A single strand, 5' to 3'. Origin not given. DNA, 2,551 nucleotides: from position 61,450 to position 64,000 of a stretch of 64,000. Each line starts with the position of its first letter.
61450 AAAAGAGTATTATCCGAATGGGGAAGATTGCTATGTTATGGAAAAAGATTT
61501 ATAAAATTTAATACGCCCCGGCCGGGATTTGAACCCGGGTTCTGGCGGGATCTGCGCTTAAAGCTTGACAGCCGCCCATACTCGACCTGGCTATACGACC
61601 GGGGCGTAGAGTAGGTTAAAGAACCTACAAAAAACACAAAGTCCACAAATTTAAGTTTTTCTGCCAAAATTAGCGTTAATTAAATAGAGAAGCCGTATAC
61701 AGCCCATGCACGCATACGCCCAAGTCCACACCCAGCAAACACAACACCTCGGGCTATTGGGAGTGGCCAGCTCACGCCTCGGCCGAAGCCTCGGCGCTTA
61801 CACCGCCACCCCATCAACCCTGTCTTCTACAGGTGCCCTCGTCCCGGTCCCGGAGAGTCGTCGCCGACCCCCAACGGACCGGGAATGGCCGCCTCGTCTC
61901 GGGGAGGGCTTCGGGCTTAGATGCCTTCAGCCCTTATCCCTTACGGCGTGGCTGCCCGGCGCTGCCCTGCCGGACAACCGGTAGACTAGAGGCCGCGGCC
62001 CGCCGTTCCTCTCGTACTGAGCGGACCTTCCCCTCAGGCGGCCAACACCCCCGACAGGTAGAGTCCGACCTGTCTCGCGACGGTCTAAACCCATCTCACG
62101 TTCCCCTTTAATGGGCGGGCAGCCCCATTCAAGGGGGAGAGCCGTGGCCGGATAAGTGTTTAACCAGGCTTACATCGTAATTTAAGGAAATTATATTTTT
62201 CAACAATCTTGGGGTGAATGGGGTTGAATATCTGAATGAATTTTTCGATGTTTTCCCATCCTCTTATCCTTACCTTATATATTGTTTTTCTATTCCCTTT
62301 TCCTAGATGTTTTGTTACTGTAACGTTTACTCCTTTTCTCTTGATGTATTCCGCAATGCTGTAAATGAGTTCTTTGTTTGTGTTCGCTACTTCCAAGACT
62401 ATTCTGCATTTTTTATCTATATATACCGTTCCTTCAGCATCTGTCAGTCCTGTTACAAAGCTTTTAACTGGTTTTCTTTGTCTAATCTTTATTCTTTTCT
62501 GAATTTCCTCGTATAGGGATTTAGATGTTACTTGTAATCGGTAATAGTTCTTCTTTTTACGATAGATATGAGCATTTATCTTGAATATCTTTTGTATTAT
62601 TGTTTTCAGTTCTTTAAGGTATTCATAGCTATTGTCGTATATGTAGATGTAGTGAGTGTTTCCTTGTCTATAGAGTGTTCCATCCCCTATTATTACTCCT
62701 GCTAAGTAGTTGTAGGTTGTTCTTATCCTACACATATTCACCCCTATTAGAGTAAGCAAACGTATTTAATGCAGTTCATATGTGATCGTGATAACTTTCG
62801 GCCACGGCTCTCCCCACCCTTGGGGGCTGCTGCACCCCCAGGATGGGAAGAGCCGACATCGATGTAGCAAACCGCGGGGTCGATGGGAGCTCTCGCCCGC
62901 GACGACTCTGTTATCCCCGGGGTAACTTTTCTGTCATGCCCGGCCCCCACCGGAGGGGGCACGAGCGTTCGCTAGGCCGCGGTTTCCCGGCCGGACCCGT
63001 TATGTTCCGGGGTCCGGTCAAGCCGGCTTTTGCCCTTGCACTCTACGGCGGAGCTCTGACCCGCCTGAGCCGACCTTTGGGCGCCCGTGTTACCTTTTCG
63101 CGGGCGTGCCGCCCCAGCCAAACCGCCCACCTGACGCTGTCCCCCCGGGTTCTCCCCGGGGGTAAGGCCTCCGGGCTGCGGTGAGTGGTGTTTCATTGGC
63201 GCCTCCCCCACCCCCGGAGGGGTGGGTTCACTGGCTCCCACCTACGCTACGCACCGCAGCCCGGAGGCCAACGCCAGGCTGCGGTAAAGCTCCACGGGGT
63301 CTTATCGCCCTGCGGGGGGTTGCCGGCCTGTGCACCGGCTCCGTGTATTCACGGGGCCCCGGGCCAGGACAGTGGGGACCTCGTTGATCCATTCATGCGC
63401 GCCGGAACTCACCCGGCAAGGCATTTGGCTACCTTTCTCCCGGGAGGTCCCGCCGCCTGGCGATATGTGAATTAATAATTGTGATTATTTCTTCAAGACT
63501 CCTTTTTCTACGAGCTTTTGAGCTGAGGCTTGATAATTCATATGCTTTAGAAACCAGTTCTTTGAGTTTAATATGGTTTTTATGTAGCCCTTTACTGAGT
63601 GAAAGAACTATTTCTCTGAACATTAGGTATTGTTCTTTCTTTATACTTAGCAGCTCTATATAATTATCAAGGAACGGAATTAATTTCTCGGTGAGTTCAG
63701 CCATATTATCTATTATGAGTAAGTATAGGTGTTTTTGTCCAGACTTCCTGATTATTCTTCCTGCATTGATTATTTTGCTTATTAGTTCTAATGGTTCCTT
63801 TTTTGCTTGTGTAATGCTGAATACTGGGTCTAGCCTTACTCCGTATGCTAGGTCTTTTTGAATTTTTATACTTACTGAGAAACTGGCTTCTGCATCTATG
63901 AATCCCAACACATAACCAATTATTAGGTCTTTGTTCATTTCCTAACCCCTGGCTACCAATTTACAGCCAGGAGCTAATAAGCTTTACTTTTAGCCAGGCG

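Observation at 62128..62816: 23S rRNA intron with a textbook bulge-helix-bulge junction and a two-motif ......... ORF, just upstream of the A-loop hairpin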

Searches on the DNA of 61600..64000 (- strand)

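Call 5: search_rna_families(source=window, start=61600, end=64000, threshold=gathering, show_alignments=1)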
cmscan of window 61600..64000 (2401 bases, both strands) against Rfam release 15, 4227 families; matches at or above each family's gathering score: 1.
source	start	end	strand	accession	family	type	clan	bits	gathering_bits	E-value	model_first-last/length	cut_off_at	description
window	61737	64000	-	RF02540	LSU_rRNA_archaea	Gene; rRNA;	CL00112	791.6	50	1.8e-249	1555-2987/2987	5'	Archaeal large subunit ribosomal RNA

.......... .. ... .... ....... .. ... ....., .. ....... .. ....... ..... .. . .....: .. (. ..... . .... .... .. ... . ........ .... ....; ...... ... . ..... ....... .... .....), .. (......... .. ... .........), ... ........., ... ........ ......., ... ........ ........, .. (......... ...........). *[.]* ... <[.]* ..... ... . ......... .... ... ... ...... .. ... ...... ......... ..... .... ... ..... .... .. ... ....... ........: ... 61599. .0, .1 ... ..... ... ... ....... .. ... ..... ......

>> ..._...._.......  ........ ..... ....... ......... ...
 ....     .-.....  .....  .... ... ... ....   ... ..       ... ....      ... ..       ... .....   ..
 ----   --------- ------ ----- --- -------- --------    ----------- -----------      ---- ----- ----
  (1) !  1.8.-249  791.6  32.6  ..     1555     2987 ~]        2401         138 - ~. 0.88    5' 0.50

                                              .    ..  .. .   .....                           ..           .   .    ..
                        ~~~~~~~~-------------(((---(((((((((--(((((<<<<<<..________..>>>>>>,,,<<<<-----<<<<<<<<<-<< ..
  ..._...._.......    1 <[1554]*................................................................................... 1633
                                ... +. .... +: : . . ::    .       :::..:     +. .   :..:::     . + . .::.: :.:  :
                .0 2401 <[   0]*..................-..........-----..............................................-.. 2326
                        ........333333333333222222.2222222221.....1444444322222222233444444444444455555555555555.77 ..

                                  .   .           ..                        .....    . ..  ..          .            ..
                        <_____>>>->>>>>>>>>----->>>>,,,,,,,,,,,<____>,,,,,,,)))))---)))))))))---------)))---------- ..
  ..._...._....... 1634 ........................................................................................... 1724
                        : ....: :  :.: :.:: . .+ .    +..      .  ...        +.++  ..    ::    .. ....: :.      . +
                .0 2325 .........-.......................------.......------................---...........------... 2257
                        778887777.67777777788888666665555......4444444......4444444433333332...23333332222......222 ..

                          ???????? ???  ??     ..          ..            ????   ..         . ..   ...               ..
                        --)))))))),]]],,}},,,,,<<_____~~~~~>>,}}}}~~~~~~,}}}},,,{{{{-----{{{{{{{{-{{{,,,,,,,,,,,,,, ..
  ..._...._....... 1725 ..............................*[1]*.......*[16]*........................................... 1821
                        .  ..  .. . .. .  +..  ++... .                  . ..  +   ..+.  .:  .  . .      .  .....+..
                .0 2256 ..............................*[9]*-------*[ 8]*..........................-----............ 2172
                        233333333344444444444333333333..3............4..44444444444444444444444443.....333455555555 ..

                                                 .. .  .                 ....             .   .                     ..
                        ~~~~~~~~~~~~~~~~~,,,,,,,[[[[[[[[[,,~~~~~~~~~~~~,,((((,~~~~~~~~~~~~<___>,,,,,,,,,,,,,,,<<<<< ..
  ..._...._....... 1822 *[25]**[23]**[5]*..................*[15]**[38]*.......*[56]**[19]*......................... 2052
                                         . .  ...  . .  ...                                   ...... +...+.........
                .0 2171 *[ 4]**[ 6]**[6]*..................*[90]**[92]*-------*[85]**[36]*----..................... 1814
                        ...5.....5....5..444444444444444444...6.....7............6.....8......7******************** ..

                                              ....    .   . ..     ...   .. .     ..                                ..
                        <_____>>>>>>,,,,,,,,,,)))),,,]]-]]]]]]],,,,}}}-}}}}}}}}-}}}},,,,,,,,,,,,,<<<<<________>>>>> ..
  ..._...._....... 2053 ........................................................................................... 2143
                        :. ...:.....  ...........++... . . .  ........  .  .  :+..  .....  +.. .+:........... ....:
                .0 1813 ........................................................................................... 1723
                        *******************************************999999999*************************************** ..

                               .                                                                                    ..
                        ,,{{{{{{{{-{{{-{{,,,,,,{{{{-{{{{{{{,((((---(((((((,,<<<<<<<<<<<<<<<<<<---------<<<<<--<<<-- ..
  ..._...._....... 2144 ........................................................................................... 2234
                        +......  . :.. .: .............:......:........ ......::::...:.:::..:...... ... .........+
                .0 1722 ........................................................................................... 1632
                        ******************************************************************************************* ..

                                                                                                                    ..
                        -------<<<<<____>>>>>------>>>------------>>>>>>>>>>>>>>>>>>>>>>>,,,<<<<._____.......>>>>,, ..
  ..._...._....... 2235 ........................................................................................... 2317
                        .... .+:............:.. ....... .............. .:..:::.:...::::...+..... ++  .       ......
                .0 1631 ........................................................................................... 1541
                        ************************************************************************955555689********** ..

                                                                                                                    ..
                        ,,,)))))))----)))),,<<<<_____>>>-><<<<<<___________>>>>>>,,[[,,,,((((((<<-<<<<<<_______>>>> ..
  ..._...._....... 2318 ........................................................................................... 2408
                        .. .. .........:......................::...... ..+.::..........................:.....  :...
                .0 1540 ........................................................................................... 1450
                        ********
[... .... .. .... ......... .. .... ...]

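Call 7: search_rna_families(source=window, start=61990, end=62960, threshold=gathering, show_alignments=1)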
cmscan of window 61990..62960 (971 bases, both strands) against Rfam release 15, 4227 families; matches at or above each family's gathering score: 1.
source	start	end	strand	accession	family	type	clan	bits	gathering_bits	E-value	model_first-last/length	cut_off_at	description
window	61990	62960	-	RF02540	LSU_rRNA_archaea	Gene; rRNA;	CL00112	201.5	50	1.6e-61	2497-2778/2987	5'&3'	Archaeal large subunit ribosomal RNA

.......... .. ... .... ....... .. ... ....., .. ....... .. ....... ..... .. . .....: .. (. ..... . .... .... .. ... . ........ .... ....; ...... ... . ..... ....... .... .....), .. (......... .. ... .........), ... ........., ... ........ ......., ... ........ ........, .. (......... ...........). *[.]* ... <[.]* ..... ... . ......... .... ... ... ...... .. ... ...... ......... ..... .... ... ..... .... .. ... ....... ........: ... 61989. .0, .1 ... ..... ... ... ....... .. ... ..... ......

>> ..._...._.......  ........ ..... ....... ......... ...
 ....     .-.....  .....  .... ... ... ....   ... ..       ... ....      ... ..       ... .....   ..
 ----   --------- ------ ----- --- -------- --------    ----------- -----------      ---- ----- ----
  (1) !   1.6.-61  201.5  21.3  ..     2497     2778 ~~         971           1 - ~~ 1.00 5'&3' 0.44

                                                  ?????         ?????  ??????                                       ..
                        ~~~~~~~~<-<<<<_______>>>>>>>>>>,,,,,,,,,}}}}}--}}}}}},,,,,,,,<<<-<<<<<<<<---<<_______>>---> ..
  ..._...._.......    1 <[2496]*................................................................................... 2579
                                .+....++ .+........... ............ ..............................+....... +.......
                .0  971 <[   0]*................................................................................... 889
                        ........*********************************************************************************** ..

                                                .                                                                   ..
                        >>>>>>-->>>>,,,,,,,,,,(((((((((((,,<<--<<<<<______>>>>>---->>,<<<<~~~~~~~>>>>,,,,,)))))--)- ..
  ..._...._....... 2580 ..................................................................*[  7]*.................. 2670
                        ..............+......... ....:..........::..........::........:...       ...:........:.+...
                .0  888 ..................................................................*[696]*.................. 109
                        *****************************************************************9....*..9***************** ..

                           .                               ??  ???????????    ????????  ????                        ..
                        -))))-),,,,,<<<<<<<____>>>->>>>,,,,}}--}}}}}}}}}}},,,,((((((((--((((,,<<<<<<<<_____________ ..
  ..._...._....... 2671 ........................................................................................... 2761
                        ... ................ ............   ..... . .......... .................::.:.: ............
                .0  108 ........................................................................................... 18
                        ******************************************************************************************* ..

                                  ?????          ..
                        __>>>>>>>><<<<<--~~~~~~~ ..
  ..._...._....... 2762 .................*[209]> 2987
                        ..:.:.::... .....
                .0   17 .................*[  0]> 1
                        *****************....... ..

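Call 43: search_rna_families(sources=[L011, L012, L013], threshold=gathering)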
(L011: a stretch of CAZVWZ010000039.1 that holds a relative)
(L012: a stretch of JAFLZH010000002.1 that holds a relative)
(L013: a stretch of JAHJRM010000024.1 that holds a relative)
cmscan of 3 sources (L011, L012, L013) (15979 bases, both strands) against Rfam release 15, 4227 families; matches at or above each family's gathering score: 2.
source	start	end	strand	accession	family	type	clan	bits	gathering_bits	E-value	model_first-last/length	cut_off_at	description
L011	1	2735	+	RF02540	LSU_rRNA_archaea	Gene; rRNA;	CL00112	902.9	50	3.7e-284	1890-2987/2987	5'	Archaeal large subunit ribosomal RNA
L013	1639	1710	-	RF00005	tRNA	Gene; tRNA;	CL00001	62.2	29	1.1e-11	1-71/71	no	tRNA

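Call 51: search_rna_families(source=window, start=62100, end=62850, threshold=evalue, max_evalue=10)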
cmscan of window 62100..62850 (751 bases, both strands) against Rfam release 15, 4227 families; matches with E-value up to 10: 3.
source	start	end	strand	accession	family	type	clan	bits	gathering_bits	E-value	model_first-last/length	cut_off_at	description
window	62822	62841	+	RF01834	fiv_FSE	Cis-reg; frameshift_element;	-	16.2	53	0.88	1-20/35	no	ribosomal frameshift site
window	62817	62842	-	RF02540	LSU_rRNA_archaea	Gene; rRNA;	CL00112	15.1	50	0.039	2615-2640/2987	no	Archaeal large subunit ribosomal RNA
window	62818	62850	-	RF02206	WT1-AS_4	Gene; lncRNA;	-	12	60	9.9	102-134/134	5'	WT1 antisense RNA conserved region 4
